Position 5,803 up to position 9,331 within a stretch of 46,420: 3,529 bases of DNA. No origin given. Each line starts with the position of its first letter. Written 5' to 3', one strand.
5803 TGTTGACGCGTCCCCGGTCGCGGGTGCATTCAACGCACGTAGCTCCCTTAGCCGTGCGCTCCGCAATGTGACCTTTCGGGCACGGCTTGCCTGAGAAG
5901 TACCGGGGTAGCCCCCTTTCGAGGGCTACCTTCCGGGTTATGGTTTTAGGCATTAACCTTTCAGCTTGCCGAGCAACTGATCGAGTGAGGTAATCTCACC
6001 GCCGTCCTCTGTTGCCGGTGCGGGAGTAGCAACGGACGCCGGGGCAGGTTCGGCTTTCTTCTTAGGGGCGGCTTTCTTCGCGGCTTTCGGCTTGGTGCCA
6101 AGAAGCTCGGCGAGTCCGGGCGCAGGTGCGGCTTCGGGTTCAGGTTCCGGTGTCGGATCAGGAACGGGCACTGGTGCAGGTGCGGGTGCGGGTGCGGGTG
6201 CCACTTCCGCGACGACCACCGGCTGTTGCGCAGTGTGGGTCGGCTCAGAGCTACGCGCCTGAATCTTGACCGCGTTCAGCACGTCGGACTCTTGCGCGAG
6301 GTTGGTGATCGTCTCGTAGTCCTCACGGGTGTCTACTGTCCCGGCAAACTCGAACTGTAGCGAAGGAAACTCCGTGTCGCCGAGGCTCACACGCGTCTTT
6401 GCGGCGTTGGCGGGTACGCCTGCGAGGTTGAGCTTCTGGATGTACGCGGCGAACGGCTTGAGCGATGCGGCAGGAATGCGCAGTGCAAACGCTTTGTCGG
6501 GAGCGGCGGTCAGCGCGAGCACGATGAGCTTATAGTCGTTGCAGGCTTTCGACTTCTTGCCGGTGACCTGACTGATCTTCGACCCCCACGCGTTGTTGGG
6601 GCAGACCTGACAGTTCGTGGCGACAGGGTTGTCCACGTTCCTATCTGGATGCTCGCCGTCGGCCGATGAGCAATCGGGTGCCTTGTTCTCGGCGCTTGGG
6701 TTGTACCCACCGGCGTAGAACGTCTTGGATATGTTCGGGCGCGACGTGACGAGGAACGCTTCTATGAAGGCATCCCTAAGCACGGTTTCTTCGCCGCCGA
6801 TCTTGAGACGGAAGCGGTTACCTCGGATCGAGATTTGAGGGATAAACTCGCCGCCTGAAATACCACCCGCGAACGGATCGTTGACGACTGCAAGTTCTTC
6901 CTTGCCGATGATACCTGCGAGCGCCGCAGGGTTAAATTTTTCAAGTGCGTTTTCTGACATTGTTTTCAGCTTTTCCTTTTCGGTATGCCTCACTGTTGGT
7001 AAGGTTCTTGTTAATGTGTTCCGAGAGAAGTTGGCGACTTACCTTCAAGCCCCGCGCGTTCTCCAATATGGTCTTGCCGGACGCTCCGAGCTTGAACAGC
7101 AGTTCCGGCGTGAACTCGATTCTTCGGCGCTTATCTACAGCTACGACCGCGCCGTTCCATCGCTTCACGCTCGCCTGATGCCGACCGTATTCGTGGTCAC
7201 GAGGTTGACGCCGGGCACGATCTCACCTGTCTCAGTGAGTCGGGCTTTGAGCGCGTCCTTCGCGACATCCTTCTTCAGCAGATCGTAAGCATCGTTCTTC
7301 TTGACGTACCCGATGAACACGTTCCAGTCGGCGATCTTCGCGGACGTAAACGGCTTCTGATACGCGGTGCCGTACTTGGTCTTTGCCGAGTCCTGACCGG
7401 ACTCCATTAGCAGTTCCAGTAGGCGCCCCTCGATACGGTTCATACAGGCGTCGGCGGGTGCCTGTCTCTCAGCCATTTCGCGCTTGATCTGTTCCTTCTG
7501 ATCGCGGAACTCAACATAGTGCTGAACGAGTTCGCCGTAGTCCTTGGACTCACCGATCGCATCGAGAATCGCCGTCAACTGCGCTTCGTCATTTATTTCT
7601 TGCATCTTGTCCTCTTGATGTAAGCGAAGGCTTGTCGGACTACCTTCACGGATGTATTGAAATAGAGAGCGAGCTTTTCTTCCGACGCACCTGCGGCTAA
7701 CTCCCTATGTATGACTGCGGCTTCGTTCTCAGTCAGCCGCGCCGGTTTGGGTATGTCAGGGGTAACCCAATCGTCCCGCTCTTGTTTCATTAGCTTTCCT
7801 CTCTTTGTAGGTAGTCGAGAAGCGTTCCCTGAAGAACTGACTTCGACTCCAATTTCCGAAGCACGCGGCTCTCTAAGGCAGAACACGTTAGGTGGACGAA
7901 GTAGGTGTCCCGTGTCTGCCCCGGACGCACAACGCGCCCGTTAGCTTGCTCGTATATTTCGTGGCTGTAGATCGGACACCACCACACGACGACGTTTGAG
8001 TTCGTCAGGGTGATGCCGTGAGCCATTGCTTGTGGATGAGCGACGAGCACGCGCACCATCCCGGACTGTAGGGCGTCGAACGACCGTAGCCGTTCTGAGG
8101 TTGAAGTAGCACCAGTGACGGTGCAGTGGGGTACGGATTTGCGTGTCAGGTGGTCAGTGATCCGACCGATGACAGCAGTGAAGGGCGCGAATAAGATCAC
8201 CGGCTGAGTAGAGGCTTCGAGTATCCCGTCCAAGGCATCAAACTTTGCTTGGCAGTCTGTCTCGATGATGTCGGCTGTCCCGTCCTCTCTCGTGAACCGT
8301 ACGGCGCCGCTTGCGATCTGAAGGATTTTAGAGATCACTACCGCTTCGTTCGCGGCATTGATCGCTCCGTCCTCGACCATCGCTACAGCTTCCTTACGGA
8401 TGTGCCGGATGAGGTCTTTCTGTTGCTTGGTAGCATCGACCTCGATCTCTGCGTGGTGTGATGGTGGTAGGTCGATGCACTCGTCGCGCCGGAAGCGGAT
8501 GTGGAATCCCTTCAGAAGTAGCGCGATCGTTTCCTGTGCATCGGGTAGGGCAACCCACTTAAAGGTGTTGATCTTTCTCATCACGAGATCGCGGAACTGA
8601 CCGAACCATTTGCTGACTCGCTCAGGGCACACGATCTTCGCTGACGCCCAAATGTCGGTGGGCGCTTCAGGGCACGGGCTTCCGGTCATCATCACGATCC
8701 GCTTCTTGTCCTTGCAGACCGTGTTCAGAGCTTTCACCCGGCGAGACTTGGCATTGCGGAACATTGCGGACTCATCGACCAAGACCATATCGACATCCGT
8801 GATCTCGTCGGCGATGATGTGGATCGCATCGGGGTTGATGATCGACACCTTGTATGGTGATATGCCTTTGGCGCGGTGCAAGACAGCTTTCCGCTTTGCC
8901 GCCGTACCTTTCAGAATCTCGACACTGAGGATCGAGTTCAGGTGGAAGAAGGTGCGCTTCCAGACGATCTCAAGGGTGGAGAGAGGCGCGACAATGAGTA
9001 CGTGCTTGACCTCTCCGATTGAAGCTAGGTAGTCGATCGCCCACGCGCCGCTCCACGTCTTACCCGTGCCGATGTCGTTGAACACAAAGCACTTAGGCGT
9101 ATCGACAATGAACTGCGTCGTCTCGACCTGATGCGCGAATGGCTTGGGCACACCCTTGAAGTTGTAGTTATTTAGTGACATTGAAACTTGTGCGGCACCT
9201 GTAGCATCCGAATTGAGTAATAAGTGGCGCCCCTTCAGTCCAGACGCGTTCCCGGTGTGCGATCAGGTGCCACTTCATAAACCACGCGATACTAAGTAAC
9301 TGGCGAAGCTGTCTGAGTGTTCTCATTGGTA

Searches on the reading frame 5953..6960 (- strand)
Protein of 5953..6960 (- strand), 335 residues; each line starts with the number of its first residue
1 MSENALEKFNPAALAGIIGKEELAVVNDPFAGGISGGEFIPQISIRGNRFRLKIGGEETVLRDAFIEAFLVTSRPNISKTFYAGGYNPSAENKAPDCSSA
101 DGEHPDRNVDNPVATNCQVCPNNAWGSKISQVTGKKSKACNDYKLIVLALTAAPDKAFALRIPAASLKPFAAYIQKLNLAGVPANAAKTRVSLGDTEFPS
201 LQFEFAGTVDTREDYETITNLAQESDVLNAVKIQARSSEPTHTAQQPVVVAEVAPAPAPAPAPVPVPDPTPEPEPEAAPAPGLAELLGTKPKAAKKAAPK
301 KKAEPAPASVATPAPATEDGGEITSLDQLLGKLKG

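Call 11: search_protein_families(library=pfam, proteins=[window:5953-6960:-], max_evalue=0.01)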
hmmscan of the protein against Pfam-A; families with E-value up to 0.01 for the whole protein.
window:5953-6960:- (335 aa): 0 families

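Call 96: search_protein_families(library=phrogs, proteins=[window:5953-6960:-], max_evalue=0.001)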
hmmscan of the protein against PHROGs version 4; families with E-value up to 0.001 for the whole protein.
window:5953-6960:- (335 aa): 2 families
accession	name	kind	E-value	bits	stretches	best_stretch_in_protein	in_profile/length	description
phrog_23155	-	unknown function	3.6e-12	47.1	1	81-193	82-184/255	-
phrog_27714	-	unknown function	1.3e-11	45.6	1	40-265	60-286/292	-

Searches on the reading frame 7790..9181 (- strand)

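Call 11: search_protein_families(library=pfam, proteins=[window:7790-9181:-], max_evalue=0.01)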
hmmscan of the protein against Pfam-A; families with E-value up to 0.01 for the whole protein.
window:7790-9181:- (463 aa): 4 families
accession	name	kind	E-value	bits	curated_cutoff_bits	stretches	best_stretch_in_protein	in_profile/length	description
PF00176.29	SNF2-rel_dom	-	1.9e-17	63.8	24.9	1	30-283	19-275/290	SNF2-related domain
PF00271.37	Helicase_C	-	1.4e-12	48.3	23.5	1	313-421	2-110/110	Helicase conserved C-terminal domain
PF04851.21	ResIII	-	0.00064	20.1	22.5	1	37-149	32-146/164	Type III restriction enzyme, res subunit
PF05127.21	NAT10_TcmA_helicase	-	0.0071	16.7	22.7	0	36-166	5-120/176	RNA cytidine acetyltransferase NAT10/TcmA, helicase domain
